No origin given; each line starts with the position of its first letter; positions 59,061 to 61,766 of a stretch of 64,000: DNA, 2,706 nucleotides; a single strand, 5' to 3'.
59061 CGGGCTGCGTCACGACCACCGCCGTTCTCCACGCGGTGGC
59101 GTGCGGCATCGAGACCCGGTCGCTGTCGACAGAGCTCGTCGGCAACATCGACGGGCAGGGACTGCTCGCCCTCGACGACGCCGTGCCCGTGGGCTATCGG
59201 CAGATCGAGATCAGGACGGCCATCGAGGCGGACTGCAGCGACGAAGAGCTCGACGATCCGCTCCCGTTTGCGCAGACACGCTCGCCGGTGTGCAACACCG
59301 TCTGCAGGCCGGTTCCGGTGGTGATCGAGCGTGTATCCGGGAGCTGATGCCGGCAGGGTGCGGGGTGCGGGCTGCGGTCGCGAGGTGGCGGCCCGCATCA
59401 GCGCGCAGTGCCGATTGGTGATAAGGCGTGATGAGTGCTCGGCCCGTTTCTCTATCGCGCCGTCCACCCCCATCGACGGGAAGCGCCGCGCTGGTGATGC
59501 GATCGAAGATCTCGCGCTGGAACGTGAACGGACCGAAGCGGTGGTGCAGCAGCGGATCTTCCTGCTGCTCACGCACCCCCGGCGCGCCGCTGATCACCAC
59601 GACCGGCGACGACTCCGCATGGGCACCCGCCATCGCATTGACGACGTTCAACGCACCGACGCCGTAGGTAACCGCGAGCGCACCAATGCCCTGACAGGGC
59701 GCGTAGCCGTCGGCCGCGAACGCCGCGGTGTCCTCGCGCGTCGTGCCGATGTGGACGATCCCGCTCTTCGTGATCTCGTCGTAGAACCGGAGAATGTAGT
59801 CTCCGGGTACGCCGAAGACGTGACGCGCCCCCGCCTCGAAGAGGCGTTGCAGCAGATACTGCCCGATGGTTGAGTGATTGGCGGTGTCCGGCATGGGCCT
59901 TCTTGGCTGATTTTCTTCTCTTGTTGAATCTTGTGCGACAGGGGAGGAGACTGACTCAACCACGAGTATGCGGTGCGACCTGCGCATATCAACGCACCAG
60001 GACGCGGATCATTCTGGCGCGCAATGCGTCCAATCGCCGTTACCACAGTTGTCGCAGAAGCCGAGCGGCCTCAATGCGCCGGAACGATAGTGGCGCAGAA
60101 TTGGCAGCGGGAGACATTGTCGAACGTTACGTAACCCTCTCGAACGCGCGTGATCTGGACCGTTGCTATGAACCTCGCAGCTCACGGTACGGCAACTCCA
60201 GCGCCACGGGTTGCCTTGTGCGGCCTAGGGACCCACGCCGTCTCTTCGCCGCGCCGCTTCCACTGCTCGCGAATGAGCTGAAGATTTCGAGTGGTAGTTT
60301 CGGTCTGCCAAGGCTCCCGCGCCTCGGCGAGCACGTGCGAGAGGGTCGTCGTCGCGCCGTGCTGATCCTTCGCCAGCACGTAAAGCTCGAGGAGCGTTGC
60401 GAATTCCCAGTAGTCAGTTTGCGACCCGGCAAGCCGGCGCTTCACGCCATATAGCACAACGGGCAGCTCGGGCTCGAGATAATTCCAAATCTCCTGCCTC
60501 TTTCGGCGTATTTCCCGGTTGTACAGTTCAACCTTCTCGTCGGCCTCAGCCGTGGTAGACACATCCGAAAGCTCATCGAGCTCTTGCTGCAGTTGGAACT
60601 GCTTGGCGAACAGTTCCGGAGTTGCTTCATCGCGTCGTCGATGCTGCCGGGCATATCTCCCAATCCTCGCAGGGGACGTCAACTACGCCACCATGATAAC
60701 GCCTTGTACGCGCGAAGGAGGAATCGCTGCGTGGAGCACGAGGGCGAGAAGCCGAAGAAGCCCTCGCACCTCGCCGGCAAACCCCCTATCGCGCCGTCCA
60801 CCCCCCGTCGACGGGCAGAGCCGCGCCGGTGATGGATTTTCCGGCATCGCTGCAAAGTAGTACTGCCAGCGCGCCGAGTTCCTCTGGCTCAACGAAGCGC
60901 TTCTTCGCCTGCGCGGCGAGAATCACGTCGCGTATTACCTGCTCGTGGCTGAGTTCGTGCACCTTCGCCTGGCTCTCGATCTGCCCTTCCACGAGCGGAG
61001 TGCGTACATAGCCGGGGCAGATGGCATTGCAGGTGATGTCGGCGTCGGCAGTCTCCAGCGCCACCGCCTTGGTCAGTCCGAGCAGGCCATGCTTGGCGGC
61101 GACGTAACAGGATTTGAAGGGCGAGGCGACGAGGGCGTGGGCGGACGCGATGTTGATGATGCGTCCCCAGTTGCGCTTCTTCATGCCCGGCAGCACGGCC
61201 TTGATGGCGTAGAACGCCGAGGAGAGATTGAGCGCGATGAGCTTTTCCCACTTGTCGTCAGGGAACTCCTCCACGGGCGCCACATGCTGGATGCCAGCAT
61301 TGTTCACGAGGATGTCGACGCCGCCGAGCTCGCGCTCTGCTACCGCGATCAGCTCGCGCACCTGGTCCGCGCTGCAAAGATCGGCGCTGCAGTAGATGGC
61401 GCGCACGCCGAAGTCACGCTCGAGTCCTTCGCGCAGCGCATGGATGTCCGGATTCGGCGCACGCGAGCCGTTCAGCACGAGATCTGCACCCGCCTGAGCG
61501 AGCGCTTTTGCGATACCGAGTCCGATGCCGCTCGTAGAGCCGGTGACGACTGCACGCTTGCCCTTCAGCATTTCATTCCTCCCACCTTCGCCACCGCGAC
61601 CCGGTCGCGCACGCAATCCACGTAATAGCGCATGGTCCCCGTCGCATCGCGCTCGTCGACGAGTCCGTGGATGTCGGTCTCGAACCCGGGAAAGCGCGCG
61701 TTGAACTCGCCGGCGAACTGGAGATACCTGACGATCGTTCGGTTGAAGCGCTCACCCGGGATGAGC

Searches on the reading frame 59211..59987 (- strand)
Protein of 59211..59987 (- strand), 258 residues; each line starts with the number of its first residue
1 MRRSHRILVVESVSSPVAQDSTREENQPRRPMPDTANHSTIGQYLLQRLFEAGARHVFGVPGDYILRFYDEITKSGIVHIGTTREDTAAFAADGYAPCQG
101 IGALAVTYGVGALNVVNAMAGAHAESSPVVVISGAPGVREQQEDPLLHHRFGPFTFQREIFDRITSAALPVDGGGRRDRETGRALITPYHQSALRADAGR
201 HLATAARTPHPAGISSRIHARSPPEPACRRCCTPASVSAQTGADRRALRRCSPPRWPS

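Call 9: search_protein_families(library=pfam, proteins=[window:59211-59987:-], max_evalue=0.001)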
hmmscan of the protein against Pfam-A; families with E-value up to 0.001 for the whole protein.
window:59211-59987:- (258 aa): 1 family
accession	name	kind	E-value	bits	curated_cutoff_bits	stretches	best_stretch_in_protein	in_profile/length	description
PF02776.23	TPP_enzyme_N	-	1.2e-29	102.9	26.8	1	40-148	2-107/119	Thiamine pyrophosphate enzyme, N-terminal TPP binding domain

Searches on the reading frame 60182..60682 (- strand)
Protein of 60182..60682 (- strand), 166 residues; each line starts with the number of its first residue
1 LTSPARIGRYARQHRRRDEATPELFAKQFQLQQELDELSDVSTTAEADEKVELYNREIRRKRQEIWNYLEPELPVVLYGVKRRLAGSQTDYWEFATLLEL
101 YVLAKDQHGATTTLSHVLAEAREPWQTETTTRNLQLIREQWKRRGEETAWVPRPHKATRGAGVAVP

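Call 28: search_protein_families(library=pfam, proteins=[window:60182-60682:-], max_evalue=1)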
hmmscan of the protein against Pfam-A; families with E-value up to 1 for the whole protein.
window:60182-60682:- (166 aa): 2 families
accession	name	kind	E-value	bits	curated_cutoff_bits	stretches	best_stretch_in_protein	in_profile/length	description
PF13281.12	MAP3K_TRAF_bd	-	4.7e-08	32.9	24.1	1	86-146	295-355/371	MAP3K TRAFs-binding domain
PF13812.12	PPR_3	-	0.28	11.7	25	1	86-117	10-41/63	Pentatricopeptide repeat domain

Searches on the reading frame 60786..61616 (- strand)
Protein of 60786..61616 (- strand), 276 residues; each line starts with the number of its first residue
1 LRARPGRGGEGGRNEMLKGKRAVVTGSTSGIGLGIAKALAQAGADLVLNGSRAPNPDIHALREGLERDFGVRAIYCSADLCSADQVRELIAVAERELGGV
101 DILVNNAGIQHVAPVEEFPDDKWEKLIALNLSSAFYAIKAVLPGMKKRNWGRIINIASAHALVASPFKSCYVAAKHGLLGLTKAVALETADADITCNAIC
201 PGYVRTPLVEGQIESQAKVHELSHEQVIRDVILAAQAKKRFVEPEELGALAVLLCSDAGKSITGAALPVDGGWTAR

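Call 9: search_protein_families(library=pfam, proteins=[window:60786-61616:-], max_evalue=0.001)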
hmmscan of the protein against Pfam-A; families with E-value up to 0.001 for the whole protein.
window:60786-61616:- (276 aa): 5 families
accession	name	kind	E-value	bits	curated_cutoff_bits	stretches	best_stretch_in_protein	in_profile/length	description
PF00106.31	adh_short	-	9.8e-55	185.5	26.6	1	20-212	1-190/195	short chain dehydrogenase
PF13561.12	adh_short_C2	-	1.9e-54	185.2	27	1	28-274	5-236/236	Enoyl-(Acyl carrier protein) reductase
PF08659.16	KR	-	7.2e-14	52.5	22.6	1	23-176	4-154/180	KR domain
PF23441.1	SDR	-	2.2e-05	24.4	27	1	22-221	10-211/258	SDR-like rossmann domain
PF01370.27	Epimerase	-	0.00031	20.7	20.9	0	23-130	2-95/240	NAD dependent epimerase/dehydratase family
